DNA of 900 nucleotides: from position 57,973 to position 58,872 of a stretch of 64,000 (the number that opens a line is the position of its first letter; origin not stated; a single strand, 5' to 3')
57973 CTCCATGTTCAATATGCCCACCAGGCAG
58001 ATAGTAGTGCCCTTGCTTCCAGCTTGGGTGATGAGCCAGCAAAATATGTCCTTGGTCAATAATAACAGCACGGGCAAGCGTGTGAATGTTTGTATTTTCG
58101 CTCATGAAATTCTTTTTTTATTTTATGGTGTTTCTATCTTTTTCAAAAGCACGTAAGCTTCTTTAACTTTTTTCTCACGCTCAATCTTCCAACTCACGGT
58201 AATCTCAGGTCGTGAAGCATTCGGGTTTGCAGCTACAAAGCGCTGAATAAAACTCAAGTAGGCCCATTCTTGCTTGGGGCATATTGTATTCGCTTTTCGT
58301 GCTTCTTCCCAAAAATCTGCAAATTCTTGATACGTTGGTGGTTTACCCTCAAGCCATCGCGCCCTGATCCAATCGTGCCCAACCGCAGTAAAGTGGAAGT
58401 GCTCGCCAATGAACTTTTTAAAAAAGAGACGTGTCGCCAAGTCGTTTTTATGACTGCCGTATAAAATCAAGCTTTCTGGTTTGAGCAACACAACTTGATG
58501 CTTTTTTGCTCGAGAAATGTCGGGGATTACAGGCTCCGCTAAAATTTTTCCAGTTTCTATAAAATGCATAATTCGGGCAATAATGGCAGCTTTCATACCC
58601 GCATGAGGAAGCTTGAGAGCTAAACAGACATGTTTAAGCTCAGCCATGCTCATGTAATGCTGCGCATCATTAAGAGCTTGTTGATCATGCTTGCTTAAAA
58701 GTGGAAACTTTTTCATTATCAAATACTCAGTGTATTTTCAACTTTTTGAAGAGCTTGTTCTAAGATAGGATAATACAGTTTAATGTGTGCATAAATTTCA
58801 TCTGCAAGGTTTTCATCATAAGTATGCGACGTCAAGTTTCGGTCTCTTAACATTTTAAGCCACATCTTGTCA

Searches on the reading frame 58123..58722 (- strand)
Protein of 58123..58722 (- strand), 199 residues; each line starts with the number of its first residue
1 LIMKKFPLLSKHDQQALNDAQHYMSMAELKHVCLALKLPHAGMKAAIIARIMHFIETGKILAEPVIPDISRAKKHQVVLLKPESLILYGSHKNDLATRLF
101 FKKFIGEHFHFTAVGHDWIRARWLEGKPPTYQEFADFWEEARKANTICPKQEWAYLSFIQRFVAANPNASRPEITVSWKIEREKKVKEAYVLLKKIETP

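Call 3: search_protein_families(library=pfam, proteins=[window:58123-58722:-], max_evalue=0.1)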
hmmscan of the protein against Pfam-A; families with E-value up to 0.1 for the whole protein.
window:58123-58722:- (199 aa): 3 families
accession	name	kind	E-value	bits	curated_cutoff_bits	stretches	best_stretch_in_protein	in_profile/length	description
PF18953.6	SAP_new25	-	2.5e-08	33.9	26.3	1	21-63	5-47/51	SAP domain-containing new25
PF02037.33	SAP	-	9.2e-06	25.6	23.9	1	24-56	5-37/37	SAP domain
PF20026.4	DUF6434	-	0.0008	19.8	26.8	1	90-140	17-63/64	Domain of unknown function (DUF6434)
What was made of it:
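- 58123..58716 (-): SAP + DUF6434 protein, 197 aa; predicted DNA-binding, function unknown. SAP_new25 2.5e-8, SAP 9e-6, DUF6434 8e-4 (call 3).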

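Call 4: search_protein_families(library=padloc, proteins=[window:58123-58722:-], max_evalue=0.1)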
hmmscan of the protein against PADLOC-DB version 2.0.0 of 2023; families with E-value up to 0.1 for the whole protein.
window:58123-58722:- (199 aa): 0 families

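Call 5: search_protein_families(library=ncbifam, proteins=[window:58123-58722:-], max_evalue=0.1)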
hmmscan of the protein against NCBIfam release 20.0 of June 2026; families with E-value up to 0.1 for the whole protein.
window:58123-58722:- (199 aa): 0 families

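Call 6: find_homologous_proteins(query=window:58123-58722:-)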
Query window:58123-58722:- (199 aa): 75 proteins with E <= 0.001 among 134 candidates.
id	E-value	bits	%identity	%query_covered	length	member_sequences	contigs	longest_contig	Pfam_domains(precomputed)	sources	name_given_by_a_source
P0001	3.1e-129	446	100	99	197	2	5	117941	PF02037.34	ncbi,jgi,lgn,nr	ncbi:SAP domain-containing protein [Candidatus Dependentiae bacterium]|jgi:hypothetical protein|nr:S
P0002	1.3e-105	369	83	98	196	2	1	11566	PF02037.34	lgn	-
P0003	2.0e-105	369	83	98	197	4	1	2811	PF02037.34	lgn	-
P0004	3.3e-97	342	78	97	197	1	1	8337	-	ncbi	-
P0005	3.4e-95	335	81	91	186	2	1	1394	PF02037.34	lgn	-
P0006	3.6e-93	329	71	98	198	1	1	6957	PF02037.34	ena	-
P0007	4.2e-93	329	77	94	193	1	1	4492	PF02037.34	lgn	-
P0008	9.2e-89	314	72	97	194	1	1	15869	-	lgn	-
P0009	2.1e-86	307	70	97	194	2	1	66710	PF20026.5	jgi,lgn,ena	-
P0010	2.9e-84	300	71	94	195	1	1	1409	-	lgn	-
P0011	3.5e-80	286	81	74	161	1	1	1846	-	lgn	-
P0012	8.2e-59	217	52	95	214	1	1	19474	PF02037.34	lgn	-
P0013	1.4e-58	216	53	93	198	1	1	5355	-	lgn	-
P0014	2.9e-58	215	51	96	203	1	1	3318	-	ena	-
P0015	5.7e-58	214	57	90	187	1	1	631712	PF02037.34,PF20026.5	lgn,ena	-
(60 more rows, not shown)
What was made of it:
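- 58123..58716 (-): It is 100% identical to a deposited Dependentiae 'SAP domain-containing protein' (call 6).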

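Call 7: find_encoding_contigs(protein=window:58123-58722:-, flank=10000, max_places=6)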
Protein window:58123-58722:- (199 aa): no gene with exactly this product is on record in the collection.
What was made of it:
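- Tried and rejected: Exact-sequence lookup of the 199-aa SAP ORF (call 7): it failed because the true start is the ATG two codons in.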

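Call 9: find_related_loci(query=A1, collection=genome_contigs, flank=6000)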
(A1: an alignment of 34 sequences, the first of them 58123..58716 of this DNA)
Query A1 (197 aa) in genome_contigs; peptide patterns used: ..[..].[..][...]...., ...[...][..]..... (x = any residue, [..] = any of these).
138 stretches matched a pattern; 118 encode a relative of the query (tblastn E <= 1e-3); the best 80 are kept; 80 distinct loci.
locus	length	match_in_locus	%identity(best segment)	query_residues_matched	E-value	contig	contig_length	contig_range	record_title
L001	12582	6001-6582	69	1-194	2e-92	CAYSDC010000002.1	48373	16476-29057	MAG TPA_asm: uncultured Pseudomonadota bacterium isolate SRP285395_co2_342 genome assembly, contig: NODE_1027_length_483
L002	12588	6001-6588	53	2-194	3e-64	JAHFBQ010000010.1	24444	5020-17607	MAG: bacterium isolate nzgw201 NODE_1344_length_24445_cov_2.861495, whole genome shotgun sequence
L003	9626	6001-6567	51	7-192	7e-63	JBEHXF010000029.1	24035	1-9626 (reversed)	MAG: Chlamydiota bacterium isolate ES1.bin.38 NODE_1928_length_24035_cov_4.509024, whole genome shotgun sequence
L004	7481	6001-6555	49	2-183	6e-60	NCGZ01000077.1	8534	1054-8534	MAG: Alphaproteobacteria bacterium 16-39-46 04302015_16_scaffold_1016, whole genome shotgun sequence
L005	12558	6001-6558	48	12-194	1e-59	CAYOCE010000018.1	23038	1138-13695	MAG TPA_asm: uncultured Hyphomicrobiales bacterium isolate SRP342105_co2_94 genome assembly, contig: NODE_2244_length_23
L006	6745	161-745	49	2-193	9e-60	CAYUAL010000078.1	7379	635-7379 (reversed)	MAG TPA_asm: uncultured Alphaproteobacteria bacterium isolate SRP342105_co2_142 genome assembly, contig: NODE_11168_leng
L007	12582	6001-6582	47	1-191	3e-59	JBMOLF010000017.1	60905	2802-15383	MAG: Candidatus Dependentiae bacterium isolate Betzabe_MAG017 MAG017_17, whole genome shotgun sequence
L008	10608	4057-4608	54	12-192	3e-59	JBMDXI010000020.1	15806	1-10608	MAG: Alphaproteobacteria bacterium isolate FBaRs1_39 FBaRs1_contig20, whole genome shotgun sequence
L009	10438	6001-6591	51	1-194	2e-59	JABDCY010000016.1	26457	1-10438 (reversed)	MAG: Candidatus Dependentiae bacterium isolate BWMinHeated_Nextera56_MAG2 3300020846.a:Ga0207124_1025, whole genome shot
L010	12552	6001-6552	49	3-183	5e-59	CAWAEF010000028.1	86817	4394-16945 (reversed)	MAG: uncultured Alphaproteobacteria bacterium isolate MFD04780.bin.2.148 genome assembly, contig: contig_77277, whole ge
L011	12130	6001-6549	50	6-185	4e-59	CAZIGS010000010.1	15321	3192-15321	MAG TPA_asm: uncultured Rickettsiaceae bacterium isolate SRP292972_co1_138 genome assembly, contig: NODE_1677_length_153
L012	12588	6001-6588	46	2-194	2e-58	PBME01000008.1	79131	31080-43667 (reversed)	MAG: Epsilonproteobacteria bacterium isolate SP22 153330, whole genome shotgun sequence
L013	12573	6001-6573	50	7-194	1e-57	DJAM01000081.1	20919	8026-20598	MAG TPA_asm: Coxiellaceae bacterium UBA6002 UBA6002_contig_895, whole genome shotgun sequence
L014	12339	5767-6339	48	7-194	2e-57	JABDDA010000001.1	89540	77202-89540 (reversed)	MAG: Gammaproteobacteria bacterium isolate BWMinHeated_Nextera16_MAG1 3300020852.a:Ga0207084_1002, whole genome shotgun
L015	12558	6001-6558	49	14-196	1e-56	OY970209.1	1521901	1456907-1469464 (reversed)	MAG: uncultured bacterium isolate MFD02579.bin.1.71 genome assembly, chromosome: 1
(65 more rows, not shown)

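Call 13: find_encoding_contigs(protein=P0001, flank=10000, max_places=5)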
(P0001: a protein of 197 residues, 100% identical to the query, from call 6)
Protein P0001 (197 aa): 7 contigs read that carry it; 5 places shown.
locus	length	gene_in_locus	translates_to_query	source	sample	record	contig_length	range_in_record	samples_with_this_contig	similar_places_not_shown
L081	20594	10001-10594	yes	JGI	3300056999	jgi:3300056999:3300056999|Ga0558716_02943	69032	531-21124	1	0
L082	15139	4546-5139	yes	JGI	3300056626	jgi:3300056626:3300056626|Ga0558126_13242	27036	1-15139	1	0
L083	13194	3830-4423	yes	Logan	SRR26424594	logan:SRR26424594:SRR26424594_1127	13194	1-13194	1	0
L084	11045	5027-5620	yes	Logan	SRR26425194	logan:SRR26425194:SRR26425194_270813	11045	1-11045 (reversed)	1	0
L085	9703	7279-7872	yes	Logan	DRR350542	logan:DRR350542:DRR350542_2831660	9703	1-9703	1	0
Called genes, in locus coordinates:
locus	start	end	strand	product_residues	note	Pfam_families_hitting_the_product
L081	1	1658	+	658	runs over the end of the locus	PF13857:Ank_5 (faint)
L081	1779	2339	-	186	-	-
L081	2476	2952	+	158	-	-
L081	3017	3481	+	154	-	PF00583:Acetyltransf_1, PF13527:Acetyltransf_9 (faint), PF13673:Acetyltransf_10, PF13508:Acetyltransf_7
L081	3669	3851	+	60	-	-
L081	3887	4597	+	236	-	PF00702:Hydrolase, PF13419:HAD_2, PF13242:Hydrolase_like (weak)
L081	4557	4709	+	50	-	-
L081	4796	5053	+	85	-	-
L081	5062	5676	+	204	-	PF01609:DDE_Tnp_1, PF13612:DDE_Tnp_1_3, PF13586:DDE_Tnp_1_2 (weak)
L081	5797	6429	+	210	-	PF01035:DNA_binding_1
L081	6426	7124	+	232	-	PF08713:DNA_alkylation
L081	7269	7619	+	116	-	PF01588:tRNA_bind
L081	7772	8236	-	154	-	-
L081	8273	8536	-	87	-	-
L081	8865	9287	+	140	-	-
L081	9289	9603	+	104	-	PF01909:NTP_transf_2, PF18765:Polbeta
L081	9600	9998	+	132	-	PF08780:NTase_sub_bind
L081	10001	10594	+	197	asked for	PF02037:SAP (weak)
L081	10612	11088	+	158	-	PF00293:NUDIX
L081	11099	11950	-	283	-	-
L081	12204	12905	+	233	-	-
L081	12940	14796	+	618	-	PF05960:DUF885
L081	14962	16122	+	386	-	PF13173:AAA_14, PF13635:DUF4143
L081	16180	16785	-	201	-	-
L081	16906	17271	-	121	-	PF01593:Amino_oxidase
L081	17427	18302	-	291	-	PF01946:Thi4 (faint), PF00890:FAD_binding_2 (weak), PF01266:DAO, PF03486:HI0933_like (weak), PF07992:Pyr_redox_2 (weak), PF12831:FAD_oxidored (weak), PF13450:NAD_binding_8, PF01593:Amino_oxidase, +1 more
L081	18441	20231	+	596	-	PF22645:GKRP_SIS_N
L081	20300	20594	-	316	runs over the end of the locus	PF08795:DUF1796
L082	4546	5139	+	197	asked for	PF02037:SAP (weak)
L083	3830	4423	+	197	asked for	PF02037:SAP (weak)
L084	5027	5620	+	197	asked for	PF02037:SAP (weak)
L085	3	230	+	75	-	?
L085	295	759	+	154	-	PF00583:Acetyltransf_1, PF13527:Acetyltransf_9 (faint), PF13673:Acetyltransf_10, PF13508:Acetyltransf_7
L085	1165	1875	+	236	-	PF00702:Hydrolase, PF13419:HAD_2, PF13242:Hydrolase_like (weak)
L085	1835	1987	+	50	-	-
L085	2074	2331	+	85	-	-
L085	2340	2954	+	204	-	PF01609:DDE_Tnp_1, PF13612:DDE_Tnp_1_3, PF13586:DDE_Tnp_1_2 (weak)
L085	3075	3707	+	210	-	PF01035:DNA_binding_1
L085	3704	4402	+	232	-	PF08713:DNA_alkylation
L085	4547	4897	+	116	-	PF01588:tRNA_bind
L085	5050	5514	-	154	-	-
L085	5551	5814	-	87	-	-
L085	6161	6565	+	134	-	PF01503:PRA-PH (weak)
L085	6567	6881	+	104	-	PF01909:NTP_transf_2, PF18765:Polbeta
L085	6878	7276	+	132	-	PF08780:NTase_sub_bind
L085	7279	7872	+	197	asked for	PF02037:SAP (weak)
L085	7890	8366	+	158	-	PF00293:NUDIX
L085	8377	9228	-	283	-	-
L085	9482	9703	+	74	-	?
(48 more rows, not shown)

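Call 14: find_encoding_contigs(protein=P0002, flank=8000, max_places=3)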
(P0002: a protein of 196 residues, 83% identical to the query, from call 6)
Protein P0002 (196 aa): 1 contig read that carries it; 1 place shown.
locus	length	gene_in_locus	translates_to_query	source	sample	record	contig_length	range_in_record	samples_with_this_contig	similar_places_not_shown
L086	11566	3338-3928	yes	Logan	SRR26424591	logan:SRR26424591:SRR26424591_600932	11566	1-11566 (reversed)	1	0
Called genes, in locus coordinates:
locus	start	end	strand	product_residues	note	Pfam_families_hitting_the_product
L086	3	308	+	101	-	?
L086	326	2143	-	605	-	PF05192:MutS_III, PF00488:MutS_V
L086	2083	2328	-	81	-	-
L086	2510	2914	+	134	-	PF01503:PRA-PH (weak), PF03819:MazG (weak)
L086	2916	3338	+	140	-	PF08780:NTase_sub_bind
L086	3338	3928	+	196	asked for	PF02037:SAP (weak)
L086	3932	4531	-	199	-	-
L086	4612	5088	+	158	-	PF00293:NUDIX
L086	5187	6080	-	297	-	-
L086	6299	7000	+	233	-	-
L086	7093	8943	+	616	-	PF05960:DUF885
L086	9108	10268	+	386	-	PF13173:AAA_14, PF13635:DUF4143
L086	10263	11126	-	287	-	-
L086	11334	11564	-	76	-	?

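Call 18: find_encoding_contigs(protein=P0008, flank=8000, max_places=2)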
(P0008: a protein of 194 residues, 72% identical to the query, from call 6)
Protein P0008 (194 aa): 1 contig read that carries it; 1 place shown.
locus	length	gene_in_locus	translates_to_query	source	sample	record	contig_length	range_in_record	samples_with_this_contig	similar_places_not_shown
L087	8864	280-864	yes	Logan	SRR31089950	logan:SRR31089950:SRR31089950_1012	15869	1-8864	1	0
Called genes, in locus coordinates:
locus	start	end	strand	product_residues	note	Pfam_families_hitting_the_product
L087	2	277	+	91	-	?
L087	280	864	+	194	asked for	-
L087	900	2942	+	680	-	PF12796:Ank_2 (faint), PF00023:Ank (faint)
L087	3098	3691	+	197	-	-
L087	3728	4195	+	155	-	PF00293:NUDIX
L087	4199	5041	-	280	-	-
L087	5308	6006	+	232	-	-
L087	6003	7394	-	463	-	PF01266:DAO, PF03486:HI0933_like (faint), PF07992:Pyr_redox_2 (weak), PF13450:NAD_binding_8, PF01593:Amino_oxidase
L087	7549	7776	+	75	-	-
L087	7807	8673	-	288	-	PF08795:DUF1796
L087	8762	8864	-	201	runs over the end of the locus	PF02390:Methyltransf_4, PF13649:Methyltransf_25 (weak), PF13847:Methyltransf_31 (weak)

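Call 19: find_encoding_contigs(protein=P0004, flank=8000, max_places=2)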
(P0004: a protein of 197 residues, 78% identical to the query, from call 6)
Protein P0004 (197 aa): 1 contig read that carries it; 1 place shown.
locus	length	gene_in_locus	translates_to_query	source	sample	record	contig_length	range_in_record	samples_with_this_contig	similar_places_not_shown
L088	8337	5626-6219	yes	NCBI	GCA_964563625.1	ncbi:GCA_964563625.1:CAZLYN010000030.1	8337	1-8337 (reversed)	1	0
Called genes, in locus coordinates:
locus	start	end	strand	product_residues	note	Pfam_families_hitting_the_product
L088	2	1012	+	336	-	?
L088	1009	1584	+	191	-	PF08713:DNA_alkylation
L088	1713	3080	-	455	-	PF00488:MutS_V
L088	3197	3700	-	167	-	-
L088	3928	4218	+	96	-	-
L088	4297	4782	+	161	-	-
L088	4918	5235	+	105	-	PF01909:NTP_transf_2, PF18765:Polbeta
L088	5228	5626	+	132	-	PF08780:NTase_sub_bind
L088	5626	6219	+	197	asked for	-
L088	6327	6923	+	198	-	-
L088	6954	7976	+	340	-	PF23226:Exo_endo_phos_PGAP2IP (weak), PF03372:Exo_endo_phos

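Call 20: find_encoding_contigs(protein=P0006, flank=8000, max_places=2)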
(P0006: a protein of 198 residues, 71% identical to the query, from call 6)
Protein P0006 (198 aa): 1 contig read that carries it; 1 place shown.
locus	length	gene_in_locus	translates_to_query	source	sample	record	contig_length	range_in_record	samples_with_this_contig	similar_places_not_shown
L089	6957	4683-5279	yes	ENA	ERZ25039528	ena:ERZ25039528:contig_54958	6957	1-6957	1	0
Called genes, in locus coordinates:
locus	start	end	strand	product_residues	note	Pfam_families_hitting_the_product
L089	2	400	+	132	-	?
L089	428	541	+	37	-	-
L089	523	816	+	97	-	PF13508:Acetyltransf_7 (weak), PF00583:Acetyltransf_1 (weak)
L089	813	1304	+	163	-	-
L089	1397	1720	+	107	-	-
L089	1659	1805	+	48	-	-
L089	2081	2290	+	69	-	-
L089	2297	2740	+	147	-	PF00583:Acetyltransf_1, PF13673:Acetyltransf_10, PF13508:Acetyltransf_7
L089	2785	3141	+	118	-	PF01909:NTP_transf_2, PF18765:Polbeta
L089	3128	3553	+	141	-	PF05168:HEPN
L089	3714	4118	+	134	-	-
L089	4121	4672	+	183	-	PF01035:DNA_binding_1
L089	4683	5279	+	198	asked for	PF02037:SAP (weak)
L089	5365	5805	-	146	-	PF01797:Y1_Tnp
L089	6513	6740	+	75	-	PF00293:NUDIX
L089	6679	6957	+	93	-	?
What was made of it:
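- In L089 SAP follows ogt (call 20).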
